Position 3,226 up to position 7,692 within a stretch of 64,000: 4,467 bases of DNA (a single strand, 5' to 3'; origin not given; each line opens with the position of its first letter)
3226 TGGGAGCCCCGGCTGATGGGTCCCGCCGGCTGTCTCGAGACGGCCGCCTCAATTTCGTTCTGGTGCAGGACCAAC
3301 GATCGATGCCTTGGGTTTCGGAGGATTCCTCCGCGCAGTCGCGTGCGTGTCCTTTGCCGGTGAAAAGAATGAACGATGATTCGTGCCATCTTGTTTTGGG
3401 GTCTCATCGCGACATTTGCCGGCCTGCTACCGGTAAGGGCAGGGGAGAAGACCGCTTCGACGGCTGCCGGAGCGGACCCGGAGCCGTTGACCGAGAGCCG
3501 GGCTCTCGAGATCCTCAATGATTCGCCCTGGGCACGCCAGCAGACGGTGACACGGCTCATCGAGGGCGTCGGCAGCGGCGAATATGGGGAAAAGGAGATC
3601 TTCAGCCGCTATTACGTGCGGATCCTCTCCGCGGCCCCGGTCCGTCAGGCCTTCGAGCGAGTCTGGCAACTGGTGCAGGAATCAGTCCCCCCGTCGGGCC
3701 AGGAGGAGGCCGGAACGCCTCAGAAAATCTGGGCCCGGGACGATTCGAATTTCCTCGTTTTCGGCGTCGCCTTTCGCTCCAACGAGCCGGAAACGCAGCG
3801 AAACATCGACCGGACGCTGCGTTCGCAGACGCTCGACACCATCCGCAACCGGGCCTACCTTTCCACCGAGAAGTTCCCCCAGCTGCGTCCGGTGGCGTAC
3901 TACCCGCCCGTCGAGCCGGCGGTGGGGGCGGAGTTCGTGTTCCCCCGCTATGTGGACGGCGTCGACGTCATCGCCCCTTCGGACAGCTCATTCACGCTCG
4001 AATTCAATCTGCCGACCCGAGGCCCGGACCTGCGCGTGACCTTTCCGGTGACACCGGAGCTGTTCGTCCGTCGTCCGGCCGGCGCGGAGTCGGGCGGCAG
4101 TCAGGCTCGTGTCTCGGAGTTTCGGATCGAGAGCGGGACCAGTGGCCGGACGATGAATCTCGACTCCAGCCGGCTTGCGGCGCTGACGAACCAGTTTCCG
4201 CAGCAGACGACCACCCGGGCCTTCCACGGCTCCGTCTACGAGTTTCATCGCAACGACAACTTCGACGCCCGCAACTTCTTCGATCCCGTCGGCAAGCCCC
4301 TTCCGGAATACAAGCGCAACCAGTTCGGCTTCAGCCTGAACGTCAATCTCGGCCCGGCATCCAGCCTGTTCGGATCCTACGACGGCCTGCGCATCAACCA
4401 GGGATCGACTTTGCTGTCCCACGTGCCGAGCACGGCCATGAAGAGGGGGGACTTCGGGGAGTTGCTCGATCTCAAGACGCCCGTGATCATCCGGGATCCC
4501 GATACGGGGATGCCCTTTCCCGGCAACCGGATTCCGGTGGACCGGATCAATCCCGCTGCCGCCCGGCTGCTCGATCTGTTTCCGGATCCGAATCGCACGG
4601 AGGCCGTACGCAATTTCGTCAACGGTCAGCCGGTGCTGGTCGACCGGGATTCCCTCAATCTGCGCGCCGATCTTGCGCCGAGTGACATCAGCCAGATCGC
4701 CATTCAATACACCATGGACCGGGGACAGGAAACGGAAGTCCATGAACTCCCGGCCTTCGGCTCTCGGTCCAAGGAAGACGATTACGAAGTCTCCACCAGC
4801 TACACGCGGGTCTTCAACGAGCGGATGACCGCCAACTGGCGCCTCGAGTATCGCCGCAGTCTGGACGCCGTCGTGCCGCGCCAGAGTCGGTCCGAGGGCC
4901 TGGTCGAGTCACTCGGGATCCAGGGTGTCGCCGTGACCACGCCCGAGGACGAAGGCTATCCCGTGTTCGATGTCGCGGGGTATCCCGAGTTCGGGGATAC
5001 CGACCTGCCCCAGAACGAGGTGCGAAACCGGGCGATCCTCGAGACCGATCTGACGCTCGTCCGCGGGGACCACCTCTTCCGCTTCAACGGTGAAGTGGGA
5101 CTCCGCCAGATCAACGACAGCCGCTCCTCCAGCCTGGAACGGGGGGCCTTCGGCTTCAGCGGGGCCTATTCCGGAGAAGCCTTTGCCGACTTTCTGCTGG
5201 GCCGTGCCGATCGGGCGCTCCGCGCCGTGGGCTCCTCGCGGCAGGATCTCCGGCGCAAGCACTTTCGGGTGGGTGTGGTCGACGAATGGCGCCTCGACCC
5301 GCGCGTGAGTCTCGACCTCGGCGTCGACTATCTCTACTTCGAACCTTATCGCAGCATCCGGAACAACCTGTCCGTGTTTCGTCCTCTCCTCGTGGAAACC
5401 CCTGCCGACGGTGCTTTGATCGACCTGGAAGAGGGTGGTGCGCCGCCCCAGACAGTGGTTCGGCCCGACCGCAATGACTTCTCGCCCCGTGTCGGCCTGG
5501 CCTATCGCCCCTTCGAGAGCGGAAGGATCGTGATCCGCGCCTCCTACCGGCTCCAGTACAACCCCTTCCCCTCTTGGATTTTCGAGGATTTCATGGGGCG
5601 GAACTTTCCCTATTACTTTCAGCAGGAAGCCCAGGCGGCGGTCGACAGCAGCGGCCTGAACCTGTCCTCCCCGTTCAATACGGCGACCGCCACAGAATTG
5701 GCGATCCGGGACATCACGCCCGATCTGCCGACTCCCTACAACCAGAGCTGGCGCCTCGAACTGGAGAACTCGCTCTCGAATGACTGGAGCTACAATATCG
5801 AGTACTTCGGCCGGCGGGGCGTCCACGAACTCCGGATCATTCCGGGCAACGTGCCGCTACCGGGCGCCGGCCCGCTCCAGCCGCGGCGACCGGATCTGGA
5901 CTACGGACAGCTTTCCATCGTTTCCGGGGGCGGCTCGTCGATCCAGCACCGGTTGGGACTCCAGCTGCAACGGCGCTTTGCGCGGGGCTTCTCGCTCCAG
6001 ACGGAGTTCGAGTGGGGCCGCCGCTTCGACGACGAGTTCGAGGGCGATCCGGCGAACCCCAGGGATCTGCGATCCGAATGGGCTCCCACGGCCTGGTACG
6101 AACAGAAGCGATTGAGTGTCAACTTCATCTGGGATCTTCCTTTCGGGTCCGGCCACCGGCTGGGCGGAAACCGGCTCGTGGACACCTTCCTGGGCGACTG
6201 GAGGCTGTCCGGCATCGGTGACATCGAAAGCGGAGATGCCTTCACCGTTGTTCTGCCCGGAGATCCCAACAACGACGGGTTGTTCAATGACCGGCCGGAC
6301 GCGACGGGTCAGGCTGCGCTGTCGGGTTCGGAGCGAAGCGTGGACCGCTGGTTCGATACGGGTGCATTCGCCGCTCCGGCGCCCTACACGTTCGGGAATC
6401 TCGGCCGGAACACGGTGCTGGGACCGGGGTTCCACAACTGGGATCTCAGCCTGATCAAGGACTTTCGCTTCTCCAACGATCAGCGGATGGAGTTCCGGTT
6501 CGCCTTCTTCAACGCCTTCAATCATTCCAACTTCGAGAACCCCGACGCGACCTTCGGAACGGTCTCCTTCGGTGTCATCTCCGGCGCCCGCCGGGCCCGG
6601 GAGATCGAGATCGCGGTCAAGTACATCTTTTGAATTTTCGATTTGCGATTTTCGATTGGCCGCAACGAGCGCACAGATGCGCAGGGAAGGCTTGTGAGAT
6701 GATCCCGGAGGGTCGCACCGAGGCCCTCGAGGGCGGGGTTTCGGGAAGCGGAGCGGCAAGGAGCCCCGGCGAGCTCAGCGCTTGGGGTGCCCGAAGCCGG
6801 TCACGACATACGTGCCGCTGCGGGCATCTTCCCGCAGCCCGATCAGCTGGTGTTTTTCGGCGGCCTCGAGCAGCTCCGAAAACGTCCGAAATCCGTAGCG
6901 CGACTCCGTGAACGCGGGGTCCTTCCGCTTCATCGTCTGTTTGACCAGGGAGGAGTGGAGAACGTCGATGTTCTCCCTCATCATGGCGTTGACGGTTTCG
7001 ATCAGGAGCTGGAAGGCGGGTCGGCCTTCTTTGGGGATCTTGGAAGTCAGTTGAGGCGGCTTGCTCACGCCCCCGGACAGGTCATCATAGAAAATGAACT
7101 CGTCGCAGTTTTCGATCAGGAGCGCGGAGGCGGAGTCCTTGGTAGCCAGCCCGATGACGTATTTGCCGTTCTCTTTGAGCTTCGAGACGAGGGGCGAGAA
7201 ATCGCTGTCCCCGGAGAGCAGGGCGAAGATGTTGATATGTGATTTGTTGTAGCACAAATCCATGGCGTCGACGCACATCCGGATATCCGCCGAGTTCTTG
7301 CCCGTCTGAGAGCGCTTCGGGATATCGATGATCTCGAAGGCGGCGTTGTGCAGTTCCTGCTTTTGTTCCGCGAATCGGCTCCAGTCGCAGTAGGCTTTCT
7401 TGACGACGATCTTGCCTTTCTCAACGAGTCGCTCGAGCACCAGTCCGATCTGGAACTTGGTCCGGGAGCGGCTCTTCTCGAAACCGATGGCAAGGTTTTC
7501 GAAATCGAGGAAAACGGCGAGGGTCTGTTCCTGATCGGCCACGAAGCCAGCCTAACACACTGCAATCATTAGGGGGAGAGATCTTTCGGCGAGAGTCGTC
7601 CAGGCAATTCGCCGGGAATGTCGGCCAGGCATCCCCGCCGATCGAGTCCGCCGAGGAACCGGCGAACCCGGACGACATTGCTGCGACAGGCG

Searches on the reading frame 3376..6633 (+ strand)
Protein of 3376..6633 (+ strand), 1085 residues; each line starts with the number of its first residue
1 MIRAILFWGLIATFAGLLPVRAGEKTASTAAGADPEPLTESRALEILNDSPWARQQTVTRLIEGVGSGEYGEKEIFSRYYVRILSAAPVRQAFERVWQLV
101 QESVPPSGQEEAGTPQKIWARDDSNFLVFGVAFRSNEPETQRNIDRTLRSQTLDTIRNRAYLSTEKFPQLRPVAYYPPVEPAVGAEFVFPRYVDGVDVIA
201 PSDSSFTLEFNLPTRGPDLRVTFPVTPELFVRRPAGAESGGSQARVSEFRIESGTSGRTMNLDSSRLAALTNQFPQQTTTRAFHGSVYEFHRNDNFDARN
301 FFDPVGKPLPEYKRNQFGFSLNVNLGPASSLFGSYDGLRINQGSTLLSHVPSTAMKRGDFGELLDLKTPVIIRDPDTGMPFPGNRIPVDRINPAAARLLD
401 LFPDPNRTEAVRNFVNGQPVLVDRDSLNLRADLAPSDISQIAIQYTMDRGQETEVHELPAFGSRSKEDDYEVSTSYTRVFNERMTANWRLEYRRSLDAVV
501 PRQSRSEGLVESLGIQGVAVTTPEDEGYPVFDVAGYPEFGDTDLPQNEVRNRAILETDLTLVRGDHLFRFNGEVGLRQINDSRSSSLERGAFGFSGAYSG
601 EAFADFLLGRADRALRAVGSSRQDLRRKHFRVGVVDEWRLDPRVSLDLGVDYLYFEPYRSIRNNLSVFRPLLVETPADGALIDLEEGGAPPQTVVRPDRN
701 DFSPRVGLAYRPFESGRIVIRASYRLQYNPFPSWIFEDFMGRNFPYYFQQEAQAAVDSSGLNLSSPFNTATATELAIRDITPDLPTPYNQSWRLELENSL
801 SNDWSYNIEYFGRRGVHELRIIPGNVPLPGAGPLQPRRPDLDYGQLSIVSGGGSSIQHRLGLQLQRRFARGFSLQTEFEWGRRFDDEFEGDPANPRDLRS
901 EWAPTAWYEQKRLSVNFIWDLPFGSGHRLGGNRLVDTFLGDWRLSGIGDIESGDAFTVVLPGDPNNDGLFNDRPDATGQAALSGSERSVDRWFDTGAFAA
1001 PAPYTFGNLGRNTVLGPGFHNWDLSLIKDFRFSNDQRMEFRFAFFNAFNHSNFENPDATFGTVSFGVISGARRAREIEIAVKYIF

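Call 51: search_protein_families(library=pfam, proteins=[window:3376-6633:+], max_evalue=0.00001)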
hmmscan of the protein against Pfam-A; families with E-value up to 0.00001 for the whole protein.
window:3376-6633:+ (1085 aa): 1 family
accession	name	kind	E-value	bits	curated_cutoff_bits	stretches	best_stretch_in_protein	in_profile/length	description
PF25183.1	OMP_b-brl_4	-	8.5e-183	610.4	30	1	280-1077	6-837/838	Outer membrane beta barrel domain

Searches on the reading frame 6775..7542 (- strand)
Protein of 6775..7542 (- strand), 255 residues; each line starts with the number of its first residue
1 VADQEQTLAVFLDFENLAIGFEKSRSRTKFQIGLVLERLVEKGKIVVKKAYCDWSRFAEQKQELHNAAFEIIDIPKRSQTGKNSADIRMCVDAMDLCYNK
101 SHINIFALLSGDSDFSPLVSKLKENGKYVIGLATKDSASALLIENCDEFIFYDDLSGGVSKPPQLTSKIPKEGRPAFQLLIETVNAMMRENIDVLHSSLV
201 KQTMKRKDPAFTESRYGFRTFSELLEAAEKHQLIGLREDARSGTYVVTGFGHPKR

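Call 51: search_protein_families(library=pfam, proteins=[window:6775-7542:-], max_evalue=0.00001)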
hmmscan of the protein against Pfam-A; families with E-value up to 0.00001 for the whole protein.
window:6775-7542:- (255 aa): 1 family
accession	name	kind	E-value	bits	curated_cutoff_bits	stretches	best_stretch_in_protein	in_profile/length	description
PF01936.24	NYN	-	1.6e-34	119.9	24.2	1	8-152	2-144/145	NYN domain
